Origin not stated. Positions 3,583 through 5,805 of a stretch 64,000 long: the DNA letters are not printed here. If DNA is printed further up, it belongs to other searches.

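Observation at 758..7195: Split cell-surface-signalling module: ECF sigma / FecR / STN-domain repeat protein, with a separate STN-less TonB-dependent receptor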

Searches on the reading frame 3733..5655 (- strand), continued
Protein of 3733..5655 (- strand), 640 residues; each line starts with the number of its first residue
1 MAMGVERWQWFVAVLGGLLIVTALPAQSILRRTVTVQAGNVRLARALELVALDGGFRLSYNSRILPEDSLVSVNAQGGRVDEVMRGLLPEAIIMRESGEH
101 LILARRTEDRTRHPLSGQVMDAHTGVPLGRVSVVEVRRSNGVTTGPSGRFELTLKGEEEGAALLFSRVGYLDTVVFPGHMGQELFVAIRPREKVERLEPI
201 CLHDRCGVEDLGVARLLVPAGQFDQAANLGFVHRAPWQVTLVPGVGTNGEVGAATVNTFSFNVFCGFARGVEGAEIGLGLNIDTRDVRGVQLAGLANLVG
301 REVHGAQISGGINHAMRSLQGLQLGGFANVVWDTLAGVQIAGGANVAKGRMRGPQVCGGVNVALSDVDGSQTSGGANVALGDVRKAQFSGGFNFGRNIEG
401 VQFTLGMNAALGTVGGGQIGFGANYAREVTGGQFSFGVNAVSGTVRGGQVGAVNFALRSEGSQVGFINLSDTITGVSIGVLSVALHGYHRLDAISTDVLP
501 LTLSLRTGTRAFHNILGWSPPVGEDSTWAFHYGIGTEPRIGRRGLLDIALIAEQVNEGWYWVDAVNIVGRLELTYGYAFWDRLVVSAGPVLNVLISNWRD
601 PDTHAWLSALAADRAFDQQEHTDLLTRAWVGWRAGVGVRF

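Call 29: find_related_loci(query=A1, collection=genome_contigs, flank=8000)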
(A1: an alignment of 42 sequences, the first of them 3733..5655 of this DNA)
Query A1 (640 aa) in genome_contigs; peptide patterns used: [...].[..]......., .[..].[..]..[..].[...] (x = any residue, [..] = any of these).
201 stretches matched a pattern; 147 encode a relative of the query (tblastn E <= 1e-3); the best 80 are kept; 79 distinct loci.
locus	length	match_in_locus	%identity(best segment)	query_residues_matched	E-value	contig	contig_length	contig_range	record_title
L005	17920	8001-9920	99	1-640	0e+0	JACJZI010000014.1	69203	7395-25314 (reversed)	MAG: Flavobacteriales bacterium isolate HK-STAS-BACT-60 HK-STAS-BACT-60_14, whole genome shotgun sequence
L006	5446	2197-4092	52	8-640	0e+0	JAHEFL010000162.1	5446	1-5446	MAG: Flavobacteriales bacterium isolate Ww330 NODE_51289_length_5446_cov_2.045258, whole genome shotgun sequence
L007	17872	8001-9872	53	15-640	0e+0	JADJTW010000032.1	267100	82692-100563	MAG: Flavobacteriales bacterium isolate Hirt_18-Q3-R61-65_BATAC.102 tig01348069-10-2673230, whole genome shotgun sequenc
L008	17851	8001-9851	54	23-640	0e+0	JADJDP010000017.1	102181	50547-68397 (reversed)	MAG: Flavobacteriales bacterium isolate Aved_18-Q3-R54-62_MAXAC.228_sub tig00028549-10-1020180, whole genome shotgun seq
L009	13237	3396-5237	54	26-640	0e+0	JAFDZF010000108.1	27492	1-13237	MAG: Bacteroidetes bacterium isolate SZAS-76 CK_MAG-21__108__length-27492, whole genome shotgun sequence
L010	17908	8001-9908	52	2-640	0e+0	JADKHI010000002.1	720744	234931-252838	MAG: Flavobacteriales bacterium isolate Skiv_18-Q3-R9-52_BAT3C.268 tig00002164-10-7206380, whole genome shotgun sequence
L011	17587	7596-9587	49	9-640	0e+0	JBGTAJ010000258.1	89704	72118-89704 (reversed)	MAG: Flavobacteriales bacterium isolate JTS-AC70 k141_1406330, whole genome shotgun sequence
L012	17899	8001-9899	54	2-640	0e+0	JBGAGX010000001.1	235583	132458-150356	MAG: Flavobacteriales bacterium isolate MAG_MBR_H125.12 MBRH125-12_opera_contig_356, whole genome shotgun sequence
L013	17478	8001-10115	46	1-640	0e+0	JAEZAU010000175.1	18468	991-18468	MAG: Bacteroidetes bacterium isolate OH_CBrB_165 k127_581584, whole genome shotgun sequence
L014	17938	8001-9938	48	24-640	0e+0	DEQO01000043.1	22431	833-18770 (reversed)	MAG TPA_asm: Flavobacteriales bacterium UBA3364 UBA3364_contig_19476, whole genome shotgun sequence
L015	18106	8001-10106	47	2-640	0e+0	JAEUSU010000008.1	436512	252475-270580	MAG: Flavobacteriales bacterium isolate new MAG-311 k141_786253, whole genome shotgun sequence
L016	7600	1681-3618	51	26-640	0e+0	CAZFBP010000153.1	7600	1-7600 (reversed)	MAG TPA_asm: uncultured Chryseobacterium sp. isolate binchicken_co16_2 genome assembly, contig: NODE_15837_length_7600_c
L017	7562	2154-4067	48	1-640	0e+0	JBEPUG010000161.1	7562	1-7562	MAG: Flavobacteriales bacterium isolate 22E.concoct.115 NODE_9510_length_7562_cov_5.837085, whole genome shotgun sequenc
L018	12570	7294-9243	48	22-640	0e+0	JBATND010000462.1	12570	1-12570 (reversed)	MAG: Flavobacteriales bacterium isolate MFD10487_ilm_asm_bin18 k127_154575, whole genome shotgun sequence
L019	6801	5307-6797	61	28-524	0e+0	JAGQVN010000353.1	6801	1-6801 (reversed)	MAG: Flavobacteriales bacterium isolate HKST-UBA105 k127_3968753, whole genome shotgun sequence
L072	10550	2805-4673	35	24-640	4e-113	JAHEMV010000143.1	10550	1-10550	MAG: Cytophagales bacterium isolate Ww83 NODE_14737_length_10550_cov_5.153802, whole genome shotgun sequence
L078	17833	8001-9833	32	1-636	8e-87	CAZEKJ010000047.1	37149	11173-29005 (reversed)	MAG TPA_asm: uncultured Porphyromonadaceae bacterium isolate binchicken_co266_44 genome assembly, contig: NODE_1960_leng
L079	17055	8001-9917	31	30-638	1e-84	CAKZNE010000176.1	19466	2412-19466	MAG TPA_asm: uncultured Cryomorphaceae bacterium isolate ERR2094168_bin.125_CONCOCT_v1.1_MAG genome assembly, contig: ER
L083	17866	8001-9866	31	18-640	1e-82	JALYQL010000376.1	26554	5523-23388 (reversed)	MAG: Bacteroidota bacterium isolate MDV bin62 SD1454-56_k127_1336715, whole genome shotgun sequence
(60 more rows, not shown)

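Call 34: search_protein_families(library=pfam, proteins=[L083:10156-11244:+, L083:11251-13638:+, L079:10014-10730:+, L079:10743-11918:+, L079:13042-15648:-, L078:11974-13116:+, L072:4857-5720:+, L072:5734-6795:+, L004:10062-10724:+, L002:11673-12341:+], max_evalue=0.1)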
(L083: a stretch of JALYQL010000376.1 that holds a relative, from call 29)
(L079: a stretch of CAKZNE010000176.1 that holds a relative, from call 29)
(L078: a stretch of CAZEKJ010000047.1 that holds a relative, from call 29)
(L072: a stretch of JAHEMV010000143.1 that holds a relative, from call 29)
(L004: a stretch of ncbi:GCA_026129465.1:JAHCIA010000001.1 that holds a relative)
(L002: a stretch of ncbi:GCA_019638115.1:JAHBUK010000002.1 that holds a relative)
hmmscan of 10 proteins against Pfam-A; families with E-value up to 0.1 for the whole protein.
L083:10156-11244:+ (362 aa): 0 families

L083:11251-13638:+ (795 aa): 3 families
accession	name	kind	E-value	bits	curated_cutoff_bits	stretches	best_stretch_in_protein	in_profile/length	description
PF13715.12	CarbopepD_reg_2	-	2.4e-12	47.2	32.2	1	39-129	1-88/88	CarboxypepD_reg-like domain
PF13620.12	CarboxypepD_reg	-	2.2e-09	38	32.3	1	38-118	1-82/82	Carboxypeptidase regulatory-like domain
PF07715.20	Plug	-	0.00011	23.2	23.9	1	144-247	8-107/107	TonB-dependent Receptor Plug Domain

L079:10014-10730:+ (238 aa): 1 family
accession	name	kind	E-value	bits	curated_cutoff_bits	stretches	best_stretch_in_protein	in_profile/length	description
PF10988.14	DUF2807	-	6.5e-33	114.4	24.2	1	38-220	1-179/181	Putative auto-transporter adhesin, head GIN domain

L079:10743-11918:+ (391 aa): 1 family
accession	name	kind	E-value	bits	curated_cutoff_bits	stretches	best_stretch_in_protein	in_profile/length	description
PF18185.7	STALD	-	0.059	13.2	24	0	258-287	35-64/211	Sir2- and TIR-associating SLOG family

L079:13042-15648:- (868 aa): 3 families
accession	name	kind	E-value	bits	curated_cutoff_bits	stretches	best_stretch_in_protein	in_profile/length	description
PF13715.12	CarbopepD_reg_2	-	1.4e-10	41.4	32.2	1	105-188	1-87/88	CarboxypepD_reg-like domain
PF07715.20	Plug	-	1.4e-05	26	23.9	1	223-300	25-102/107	TonB-dependent Receptor Plug Domain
PF07660.19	STN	-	0.00029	21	28.4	1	50-99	2-51/52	Secretin and TonB N terminus short domain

L078:11974-13116:+ (380 aa): 0 families

L072:4857-5720:+ (287 aa): 1 family
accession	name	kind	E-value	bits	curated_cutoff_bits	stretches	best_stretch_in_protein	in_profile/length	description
PF01832.25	Glucosaminidase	-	3.9e-16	60.3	30.2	1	134-227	3-88/123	Mannosyl-glycoprotein endo-beta-N-acetylglucosaminidase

L072:5734-6795:+ (353 aa): 3 families
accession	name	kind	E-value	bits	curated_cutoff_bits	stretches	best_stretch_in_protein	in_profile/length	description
PF01522.26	Polysacc_deac_1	-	1e-26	93.8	23.1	1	94-220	5-123/124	Polysaccharide deacetylase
PF03065.20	Glyco_hydro_57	-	0.012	15.4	21.2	0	150-228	101-176/291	Glycosyl hydrolase family 57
PF10096.14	DUF2334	-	0.013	15.5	26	1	141-226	56-148/203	Uncharacterized protein conserved in bacteria (DUF2334)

L004:10062-10724:+ (220 aa): 0 families

L002:11673-12341:+ (222 aa): 0 families

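Call 45: search_protein_families(library=ncbifam, proteins=[L083:10156-11244:+, L079:10743-11918:+, L078:11974-13116:+, L004:10062-10724:+, L002:11673-12341:+, L079:13042-15648:-], max_evalue=0.1)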
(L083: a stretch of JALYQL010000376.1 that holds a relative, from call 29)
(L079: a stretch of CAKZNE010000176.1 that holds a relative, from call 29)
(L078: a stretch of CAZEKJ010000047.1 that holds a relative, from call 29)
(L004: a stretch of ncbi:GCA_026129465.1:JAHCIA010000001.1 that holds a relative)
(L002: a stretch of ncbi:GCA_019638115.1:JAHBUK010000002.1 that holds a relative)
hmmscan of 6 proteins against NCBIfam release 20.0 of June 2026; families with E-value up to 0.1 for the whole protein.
L083:10156-11244:+ (362 aa): 2 families
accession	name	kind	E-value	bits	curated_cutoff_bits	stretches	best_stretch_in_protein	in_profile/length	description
NF047436.1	LA_2272_repeat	domain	8.9e-09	35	25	1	167-194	1-28/30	LA_2272 family surface repeat-containing protein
NF047437.1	VC2662_fam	equivalog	0.0015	18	140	1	145-213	114-178/187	VC2662 family protein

L079:10743-11918:+ (391 aa): 2 families
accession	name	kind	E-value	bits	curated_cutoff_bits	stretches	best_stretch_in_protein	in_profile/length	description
NF047436.1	LA_2272_repeat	domain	1.9e-05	24.3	25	1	193-220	2-29/30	LA_2272 family surface repeat-containing protein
NF047437.1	VC2662_fam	equivalog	0.00017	21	140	2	136-219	97-173/187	VC2662 family protein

L078:11974-13116:+ (380 aa): 3 families
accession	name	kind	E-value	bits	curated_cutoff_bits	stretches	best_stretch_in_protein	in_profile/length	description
NF047436.1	LA_2272_repeat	domain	2.6e-05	23.9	25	1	202-222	7-28/30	LA_2272 family surface repeat-containing protein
NF047437.1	VC2662_fam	equivalog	0.013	15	140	0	138-223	97-174/187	VC2662 family protein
NF047435.1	LA_2272_fam_lipo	equivalog_domain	0.062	13.4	30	0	68-105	20-56/59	LA_2272/LA_2273 family lipoprotein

L004:10062-10724:+ (220 aa): 0 families

L002:11673-12341:+ (222 aa): 1 family
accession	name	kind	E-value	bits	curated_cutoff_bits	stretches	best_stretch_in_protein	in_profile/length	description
NF051846.1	ManIsomPseudo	equivalog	0.093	11.6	600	0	3-61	51-108/401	D-mannose isomerase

L079:13042-15648:- (868 aa): 2 families
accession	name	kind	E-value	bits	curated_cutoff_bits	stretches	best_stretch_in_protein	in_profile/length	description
TIGR01786.1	TonB-hemlactrns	subfamily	0.0042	15.5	323.75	1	476-608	323-443/719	TonB-dependent hemoglobin/transferrin/lactoferrin family receptor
NF053590.1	TonB_dep_TOL0244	equivalog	0.015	13.9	645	1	543-721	319-489/604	TOL_0244 family TonB-dependent receptor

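Call 57: search_protein_families(library=pfam, alignment_id=A3, max_evalue=0.01)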
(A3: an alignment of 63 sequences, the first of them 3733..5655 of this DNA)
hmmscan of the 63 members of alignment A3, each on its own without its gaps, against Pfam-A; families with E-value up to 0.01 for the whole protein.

A. member 1, window:3733-5655:- (640 aa): 1 family
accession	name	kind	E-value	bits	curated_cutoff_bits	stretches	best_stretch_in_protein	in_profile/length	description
PF13715.12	CarbopepD_reg_2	-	1.3e-06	28.8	32.2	1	115-172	1-57/88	CarboxypepD_reg-like domain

B. families by the number of members that match (of 63 scanned): 7 families
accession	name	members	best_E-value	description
PF13715.12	CarbopepD_reg_2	44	6.6e-10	CarboxypepD_reg-like domain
PF07660.19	STN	34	1.8e-12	Secretin and TonB N terminus short domain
PF13620.12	CarboxypepD_reg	17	1.3e-07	Carboxypeptidase regulatory-like domain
PF16344.10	FecR_C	7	4.1e-06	FecR, C-terminal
PF16871.11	DUF5077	1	0.0033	Domain of unknown function (DUF5077)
PF20598.4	DUF6795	1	0.0049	Domain of unknown function (DUF6795)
PF12985.13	DUF3869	1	0.0059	Domain of unknown function (DUF3869)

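Call 76: find_homologous_proteins(query=A3, max_evalue=1e-10)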
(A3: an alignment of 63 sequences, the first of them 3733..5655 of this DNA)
Query A3 (63 sequences) (640 aa, profile of the alignment): 262 proteins with E <= 1e-10 among 8000 candidates; the best 120 are listed.
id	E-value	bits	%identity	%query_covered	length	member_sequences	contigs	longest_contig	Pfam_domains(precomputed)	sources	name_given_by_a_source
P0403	2.2e-244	831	29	96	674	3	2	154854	PF07660.20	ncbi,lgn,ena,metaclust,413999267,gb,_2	metaclust:\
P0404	7.4e-224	763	33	97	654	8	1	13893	PF07660.20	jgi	-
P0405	3.9e-223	761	32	97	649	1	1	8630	PF07660.20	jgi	jgi:hypothetical protein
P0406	8.2e-223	759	32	97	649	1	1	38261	PF07660.20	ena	-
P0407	1.2e-222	759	32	97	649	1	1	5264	PF07660.20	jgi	-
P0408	1.5e-222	759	33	97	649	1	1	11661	PF07660.20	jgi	-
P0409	7.3e-221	753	32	97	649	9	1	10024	PF07660.20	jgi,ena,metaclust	metaclust:\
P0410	8.9e-220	749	31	95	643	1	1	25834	-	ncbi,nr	ncbi:MAG: hypothetical protein JEZ03_07005 [Bacteroidales bacterium]|nr:hypothetical protein [Bacter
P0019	1.8e-211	722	49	96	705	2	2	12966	PF13715.13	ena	-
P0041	2.0e-210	719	45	97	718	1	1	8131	-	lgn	-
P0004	4.5e-210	717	48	99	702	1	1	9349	-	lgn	-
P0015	6.9e-210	717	47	100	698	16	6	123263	-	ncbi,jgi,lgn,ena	-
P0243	7.8e-210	717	41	97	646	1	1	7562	-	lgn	-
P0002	1.2e-209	716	46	98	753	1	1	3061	-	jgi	jgi:hypothetical protein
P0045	2.2e-209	715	44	97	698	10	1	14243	-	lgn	-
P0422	5.8e-199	681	30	98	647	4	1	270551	PF13715.13,PF13620.13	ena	-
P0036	7.3e-199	680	47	97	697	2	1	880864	PF13715.13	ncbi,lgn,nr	ncbi:MAG: STN domain-containing protein [Flavobacteriales bacterium]|nr:STN domain-containing protei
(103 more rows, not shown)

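Call 77: find_encoding_contigs(protein=P0403, flank=6000, max_places=1)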
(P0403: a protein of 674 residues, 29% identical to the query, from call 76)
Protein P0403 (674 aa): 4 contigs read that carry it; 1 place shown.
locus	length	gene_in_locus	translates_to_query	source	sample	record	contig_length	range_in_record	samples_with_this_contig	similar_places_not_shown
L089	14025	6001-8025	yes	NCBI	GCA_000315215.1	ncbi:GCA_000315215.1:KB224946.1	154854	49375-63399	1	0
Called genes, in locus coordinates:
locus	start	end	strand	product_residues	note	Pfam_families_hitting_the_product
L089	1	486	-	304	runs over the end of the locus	-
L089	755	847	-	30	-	-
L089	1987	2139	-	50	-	-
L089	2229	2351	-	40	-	-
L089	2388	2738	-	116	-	PF07883:Cupin_2 (weak)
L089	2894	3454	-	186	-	PF00165:HTH_AraC (faint), PF12833:HTH_18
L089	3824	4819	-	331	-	PF07690:MFS_1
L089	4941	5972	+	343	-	PF04773:FecR, PF16344:FecR_C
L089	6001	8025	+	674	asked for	PF07660:STN (faint)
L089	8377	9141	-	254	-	-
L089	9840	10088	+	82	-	-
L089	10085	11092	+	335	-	-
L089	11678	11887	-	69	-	-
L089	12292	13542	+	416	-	-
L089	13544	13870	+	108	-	PF01676:Metalloenzyme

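Call 78: find_encoding_contigs(protein=P0422, flank=6000, max_places=1)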
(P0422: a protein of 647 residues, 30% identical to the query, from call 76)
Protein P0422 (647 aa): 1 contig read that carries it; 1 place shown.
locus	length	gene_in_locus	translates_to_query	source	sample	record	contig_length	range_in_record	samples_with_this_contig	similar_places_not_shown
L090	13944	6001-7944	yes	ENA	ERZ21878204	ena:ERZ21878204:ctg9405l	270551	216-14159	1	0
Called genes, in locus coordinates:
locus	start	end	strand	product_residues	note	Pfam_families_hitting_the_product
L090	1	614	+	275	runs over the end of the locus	?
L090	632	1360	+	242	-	PF02492:cobW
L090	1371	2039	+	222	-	PF04060:FeS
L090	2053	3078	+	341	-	PF01384:PHO4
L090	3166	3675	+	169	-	PF04542:Sigma70_r2, PF08281:Sigma70_r4_2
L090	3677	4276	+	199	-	-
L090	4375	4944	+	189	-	PF07638:Sigma70_ECF (weak), PF04542:Sigma70_r2, PF08281:Sigma70_r4_2, PF04545:Sigma70_r4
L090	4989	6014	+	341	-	PF04773:FecR, PF16344:FecR_C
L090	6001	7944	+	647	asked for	PF13620:CarboxypepD_reg (faint), PF13715:CarbopepD_reg_2 (weak)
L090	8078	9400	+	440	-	-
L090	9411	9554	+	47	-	-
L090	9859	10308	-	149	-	-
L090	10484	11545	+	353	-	PF07722:Peptidase_C26, PF00117:GATase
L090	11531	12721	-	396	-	PF09949:APP1_cat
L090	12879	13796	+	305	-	PF00781:DAGK_cat, PF19279:YegS_C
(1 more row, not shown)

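Call 79: find_encoding_contigs(protein=P0410, flank=6000, max_places=1)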
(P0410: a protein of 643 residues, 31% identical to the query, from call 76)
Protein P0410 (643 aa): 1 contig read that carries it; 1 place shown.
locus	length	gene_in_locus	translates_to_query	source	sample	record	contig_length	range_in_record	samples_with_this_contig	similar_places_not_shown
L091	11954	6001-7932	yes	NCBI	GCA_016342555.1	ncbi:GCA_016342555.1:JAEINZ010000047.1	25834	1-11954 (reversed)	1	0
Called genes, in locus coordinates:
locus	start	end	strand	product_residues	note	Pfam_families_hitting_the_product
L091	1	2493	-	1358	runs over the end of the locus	PF19408:PKD_6, PF18962:Por_Secre_tail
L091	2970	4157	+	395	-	PF00162:PGK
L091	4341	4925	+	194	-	PF07638:Sigma70_ECF (faint), PF04542:Sigma70_r2, PF04545:Sigma70_r4, PF08281:Sigma70_r4_2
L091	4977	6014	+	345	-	PF04773:FecR, PF16344:FecR_C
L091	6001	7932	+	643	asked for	-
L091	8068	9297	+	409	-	-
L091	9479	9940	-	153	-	PF00403:HMA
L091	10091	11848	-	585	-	PF19335:HMBD, PF25919:BSH_CusB, PF25973:BSH_CzcB, PF25869:3HB_CusB, PF25954:Beta-barrel_RND_2, PF25975:CzcB_C, PF11827:DUF3347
